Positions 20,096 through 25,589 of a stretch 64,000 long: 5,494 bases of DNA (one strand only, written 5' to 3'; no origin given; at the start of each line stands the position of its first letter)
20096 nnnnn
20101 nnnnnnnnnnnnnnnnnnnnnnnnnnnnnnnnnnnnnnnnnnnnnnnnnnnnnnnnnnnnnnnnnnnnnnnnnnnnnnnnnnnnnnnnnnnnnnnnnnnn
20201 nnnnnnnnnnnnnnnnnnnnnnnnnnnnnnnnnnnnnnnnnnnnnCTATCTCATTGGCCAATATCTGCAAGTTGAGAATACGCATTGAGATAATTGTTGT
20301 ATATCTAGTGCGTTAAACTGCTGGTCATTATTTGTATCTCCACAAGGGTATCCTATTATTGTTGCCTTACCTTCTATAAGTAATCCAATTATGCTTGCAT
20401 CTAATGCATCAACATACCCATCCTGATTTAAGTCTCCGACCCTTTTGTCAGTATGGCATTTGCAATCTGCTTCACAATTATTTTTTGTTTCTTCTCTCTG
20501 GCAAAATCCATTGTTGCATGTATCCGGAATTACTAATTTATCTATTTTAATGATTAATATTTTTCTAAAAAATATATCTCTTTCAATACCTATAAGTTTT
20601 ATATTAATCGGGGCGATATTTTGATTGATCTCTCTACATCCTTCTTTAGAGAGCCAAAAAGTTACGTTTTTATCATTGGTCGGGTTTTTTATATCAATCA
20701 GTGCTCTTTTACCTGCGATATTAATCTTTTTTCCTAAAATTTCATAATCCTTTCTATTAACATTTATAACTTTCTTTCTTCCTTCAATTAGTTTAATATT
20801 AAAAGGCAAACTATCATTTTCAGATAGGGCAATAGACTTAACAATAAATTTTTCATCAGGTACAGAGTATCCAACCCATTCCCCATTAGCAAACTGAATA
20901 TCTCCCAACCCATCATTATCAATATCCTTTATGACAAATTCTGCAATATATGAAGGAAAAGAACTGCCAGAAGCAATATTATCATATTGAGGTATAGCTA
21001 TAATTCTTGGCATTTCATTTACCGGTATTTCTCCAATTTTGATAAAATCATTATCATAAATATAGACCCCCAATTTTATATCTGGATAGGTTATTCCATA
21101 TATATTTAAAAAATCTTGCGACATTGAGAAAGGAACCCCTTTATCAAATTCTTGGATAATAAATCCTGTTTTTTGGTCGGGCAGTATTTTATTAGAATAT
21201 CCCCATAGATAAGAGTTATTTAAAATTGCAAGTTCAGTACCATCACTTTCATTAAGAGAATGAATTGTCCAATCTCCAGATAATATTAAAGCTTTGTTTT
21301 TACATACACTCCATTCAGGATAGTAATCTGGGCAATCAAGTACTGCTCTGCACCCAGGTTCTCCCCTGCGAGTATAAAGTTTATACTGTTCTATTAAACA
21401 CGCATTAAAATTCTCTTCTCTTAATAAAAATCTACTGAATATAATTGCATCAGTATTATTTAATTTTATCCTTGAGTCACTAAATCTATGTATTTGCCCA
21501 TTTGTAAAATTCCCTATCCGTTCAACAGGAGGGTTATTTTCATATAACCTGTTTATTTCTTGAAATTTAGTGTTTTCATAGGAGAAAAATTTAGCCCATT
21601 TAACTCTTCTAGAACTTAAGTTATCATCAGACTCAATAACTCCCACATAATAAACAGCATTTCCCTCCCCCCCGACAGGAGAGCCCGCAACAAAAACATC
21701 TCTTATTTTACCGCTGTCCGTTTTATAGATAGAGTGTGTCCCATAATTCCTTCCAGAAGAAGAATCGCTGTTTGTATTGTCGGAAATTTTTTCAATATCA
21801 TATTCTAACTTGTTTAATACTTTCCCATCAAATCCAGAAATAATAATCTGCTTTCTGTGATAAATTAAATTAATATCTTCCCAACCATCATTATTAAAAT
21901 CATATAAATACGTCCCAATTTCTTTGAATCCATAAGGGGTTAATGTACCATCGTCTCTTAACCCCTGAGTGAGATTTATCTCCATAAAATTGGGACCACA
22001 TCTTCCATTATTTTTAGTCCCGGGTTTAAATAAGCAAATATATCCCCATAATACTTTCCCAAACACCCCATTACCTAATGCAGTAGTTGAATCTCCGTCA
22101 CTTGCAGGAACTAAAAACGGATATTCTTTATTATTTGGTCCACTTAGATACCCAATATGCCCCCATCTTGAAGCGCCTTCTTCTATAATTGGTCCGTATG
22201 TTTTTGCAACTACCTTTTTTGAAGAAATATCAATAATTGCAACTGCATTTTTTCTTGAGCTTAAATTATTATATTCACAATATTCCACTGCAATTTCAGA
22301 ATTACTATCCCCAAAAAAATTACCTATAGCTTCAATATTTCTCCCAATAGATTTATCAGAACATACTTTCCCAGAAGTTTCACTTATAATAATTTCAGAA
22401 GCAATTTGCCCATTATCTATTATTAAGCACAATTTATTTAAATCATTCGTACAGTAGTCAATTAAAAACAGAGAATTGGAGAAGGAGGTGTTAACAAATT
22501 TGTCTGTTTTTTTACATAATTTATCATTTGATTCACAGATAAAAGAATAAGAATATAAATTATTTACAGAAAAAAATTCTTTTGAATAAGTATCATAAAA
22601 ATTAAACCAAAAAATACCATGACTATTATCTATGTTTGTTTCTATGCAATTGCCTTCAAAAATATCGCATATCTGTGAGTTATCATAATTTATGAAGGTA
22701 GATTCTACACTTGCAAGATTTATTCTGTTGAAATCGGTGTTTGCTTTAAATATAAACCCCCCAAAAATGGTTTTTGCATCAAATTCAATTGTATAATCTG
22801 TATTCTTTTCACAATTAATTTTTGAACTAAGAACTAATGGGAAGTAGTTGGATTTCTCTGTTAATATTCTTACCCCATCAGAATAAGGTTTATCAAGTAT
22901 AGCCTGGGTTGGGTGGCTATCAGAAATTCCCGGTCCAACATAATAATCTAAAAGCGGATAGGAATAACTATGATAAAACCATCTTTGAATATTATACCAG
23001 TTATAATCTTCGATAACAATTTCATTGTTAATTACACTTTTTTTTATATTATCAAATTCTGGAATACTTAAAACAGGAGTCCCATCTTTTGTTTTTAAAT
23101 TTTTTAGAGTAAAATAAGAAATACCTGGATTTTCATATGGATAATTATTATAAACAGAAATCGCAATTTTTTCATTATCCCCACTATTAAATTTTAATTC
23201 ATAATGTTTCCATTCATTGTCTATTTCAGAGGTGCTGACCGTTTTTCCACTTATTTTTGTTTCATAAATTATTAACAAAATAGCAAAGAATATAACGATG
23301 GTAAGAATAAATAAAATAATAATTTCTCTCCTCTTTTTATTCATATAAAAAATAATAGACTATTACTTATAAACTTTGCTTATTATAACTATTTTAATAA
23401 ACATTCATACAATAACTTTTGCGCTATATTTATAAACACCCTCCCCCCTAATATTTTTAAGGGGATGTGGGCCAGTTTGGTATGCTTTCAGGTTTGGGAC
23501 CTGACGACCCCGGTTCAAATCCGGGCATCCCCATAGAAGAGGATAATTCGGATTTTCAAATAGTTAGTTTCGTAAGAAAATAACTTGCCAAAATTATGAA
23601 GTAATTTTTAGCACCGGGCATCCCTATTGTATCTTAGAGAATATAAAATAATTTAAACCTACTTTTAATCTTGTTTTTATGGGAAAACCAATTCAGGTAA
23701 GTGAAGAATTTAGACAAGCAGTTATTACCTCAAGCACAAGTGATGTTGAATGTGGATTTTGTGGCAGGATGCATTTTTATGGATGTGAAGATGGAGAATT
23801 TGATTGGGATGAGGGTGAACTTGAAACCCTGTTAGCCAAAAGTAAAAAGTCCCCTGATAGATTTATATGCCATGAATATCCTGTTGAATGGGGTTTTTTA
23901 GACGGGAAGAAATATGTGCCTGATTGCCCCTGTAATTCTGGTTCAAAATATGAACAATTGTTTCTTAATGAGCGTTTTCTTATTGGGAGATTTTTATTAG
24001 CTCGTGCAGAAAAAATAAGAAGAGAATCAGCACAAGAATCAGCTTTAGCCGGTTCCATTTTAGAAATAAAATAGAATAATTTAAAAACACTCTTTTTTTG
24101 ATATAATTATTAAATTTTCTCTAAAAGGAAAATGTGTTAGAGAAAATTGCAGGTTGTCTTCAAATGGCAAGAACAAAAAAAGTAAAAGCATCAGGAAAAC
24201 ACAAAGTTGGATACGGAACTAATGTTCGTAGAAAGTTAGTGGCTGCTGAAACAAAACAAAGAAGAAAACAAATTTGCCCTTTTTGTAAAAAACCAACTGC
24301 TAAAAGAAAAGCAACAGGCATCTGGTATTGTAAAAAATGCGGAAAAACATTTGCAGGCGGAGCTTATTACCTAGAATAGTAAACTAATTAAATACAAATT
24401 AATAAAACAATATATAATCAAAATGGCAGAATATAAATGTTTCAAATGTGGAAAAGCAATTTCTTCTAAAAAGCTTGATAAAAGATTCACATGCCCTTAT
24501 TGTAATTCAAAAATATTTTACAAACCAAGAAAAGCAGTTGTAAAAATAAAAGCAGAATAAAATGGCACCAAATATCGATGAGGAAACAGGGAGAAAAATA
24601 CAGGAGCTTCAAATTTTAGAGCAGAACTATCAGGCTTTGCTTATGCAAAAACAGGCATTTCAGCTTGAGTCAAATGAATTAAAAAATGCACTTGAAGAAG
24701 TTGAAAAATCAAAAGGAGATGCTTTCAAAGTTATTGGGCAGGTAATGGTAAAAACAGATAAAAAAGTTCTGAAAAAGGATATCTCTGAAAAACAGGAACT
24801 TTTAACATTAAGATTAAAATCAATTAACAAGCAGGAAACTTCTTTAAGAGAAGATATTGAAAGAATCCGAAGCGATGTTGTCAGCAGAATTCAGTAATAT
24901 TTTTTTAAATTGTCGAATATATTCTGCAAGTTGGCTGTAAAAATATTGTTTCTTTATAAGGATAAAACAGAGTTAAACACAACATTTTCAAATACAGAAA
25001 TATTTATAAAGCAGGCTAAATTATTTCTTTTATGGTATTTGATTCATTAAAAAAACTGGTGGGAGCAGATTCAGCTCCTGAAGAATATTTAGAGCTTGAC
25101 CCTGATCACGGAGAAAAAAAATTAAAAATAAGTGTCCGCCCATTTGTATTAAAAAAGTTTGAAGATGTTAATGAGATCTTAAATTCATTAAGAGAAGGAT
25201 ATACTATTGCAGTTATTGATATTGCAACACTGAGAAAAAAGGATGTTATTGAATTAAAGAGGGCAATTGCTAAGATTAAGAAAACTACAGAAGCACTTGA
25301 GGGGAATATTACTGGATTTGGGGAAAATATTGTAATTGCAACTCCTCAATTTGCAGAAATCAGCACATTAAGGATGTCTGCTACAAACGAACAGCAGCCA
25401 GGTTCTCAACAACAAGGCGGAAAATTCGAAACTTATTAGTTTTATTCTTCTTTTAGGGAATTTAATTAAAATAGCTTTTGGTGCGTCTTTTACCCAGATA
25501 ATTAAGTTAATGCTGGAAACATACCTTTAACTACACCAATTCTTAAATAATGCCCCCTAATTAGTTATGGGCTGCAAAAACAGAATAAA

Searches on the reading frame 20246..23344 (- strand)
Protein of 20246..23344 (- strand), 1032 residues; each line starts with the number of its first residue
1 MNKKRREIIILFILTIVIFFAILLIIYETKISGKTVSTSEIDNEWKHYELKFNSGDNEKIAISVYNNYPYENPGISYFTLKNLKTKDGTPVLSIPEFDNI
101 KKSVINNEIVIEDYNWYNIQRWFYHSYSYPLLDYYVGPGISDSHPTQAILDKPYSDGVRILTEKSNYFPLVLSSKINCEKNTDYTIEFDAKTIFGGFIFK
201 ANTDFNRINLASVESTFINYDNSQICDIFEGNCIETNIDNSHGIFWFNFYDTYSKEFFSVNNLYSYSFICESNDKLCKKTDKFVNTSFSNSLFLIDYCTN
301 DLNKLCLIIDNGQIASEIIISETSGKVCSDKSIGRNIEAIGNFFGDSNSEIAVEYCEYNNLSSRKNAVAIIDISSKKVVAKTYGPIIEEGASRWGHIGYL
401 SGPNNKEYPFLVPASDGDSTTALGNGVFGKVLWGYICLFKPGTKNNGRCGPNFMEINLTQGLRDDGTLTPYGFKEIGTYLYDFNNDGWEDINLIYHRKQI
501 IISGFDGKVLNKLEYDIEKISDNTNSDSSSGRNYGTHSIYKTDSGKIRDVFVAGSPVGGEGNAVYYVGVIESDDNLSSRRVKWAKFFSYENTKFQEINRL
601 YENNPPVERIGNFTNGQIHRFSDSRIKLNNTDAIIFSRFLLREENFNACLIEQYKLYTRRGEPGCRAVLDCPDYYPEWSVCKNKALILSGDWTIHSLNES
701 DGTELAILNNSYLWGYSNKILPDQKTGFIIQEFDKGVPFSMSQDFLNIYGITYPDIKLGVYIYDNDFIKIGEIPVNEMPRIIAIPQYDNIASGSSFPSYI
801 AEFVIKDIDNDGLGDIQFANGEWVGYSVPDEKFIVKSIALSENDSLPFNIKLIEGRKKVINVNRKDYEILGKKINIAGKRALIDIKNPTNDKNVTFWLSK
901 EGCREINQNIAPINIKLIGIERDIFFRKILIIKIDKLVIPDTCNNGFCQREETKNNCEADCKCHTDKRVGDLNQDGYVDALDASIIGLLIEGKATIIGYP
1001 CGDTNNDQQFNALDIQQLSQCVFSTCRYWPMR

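Call 38: search_protein_families(library=pfam, max_evalue=0.001, proteins=[window:20246-23344:-])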
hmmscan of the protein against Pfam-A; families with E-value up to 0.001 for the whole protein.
window:20246-23344:- (1032 aa): 1 family
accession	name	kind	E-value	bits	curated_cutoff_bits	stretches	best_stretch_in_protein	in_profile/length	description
PF00404.24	Dockerin_1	-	1.1e-06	29.2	22.9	1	970-1019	2-53/57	Dockerin type I domain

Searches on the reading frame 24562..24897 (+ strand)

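Call 92: search_protein_families(library=pfam, max_evalue=0.01, proteins=[window:24562-24897:+])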
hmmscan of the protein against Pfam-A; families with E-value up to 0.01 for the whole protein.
window:24562-24897:+ (111 aa): 1 family
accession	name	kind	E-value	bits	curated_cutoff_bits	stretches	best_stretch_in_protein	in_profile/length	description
PF01920.25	Prefoldin_2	-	9.5e-12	45.3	27.6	1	12-107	3-100/106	Prefoldin subunit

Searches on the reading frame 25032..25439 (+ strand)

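Call 92: search_protein_families(library=pfam, max_evalue=0.01, proteins=[window:25032-25439:+])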
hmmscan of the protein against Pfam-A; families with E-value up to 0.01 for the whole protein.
window:25032-25439:+ (135 aa): 1 family
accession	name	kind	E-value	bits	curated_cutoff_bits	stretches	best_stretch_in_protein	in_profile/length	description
PF04472.17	SepF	-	3.5e-10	40.4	27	1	37-110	3-72/72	Cell division protein SepF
